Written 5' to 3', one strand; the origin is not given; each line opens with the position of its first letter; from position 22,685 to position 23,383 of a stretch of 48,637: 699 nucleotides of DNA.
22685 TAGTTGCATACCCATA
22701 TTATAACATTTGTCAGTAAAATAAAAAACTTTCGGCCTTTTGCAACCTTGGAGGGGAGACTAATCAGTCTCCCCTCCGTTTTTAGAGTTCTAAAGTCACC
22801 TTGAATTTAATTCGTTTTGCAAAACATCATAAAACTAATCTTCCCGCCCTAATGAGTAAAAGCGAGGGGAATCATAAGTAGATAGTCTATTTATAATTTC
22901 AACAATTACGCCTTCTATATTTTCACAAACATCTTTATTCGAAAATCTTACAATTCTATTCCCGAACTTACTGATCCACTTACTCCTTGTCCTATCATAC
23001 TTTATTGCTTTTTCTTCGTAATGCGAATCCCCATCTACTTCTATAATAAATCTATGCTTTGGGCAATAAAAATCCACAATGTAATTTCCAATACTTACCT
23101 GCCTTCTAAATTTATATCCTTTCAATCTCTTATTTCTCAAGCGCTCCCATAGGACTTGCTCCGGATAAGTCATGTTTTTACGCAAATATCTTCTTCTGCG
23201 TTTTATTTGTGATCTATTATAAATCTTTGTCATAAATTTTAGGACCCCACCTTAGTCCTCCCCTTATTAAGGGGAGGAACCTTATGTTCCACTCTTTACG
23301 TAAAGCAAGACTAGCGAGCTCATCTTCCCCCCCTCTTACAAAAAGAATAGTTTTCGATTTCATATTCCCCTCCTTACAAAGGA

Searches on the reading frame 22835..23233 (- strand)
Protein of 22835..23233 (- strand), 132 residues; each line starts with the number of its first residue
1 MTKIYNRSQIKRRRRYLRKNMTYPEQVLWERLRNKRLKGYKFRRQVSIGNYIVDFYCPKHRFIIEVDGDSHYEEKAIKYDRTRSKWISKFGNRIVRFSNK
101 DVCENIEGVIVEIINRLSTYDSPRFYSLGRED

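Call 49: search_protein_families(library=pfam, proteins=[window:22835-23233:-], max_evalue=0.001)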
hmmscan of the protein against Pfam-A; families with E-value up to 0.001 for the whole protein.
window:22835-23233:- (132 aa): 2 families
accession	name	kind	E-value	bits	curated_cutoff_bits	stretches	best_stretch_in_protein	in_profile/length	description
PF04480.18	DUF559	-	8.6e-36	122.6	20.6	1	10-117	3-108/109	Protein of unknown function (DUF559)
PF18741.7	MTES_1575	-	1.6e-09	38.2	38.2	1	30-117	7-96/96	REase_MTES_1575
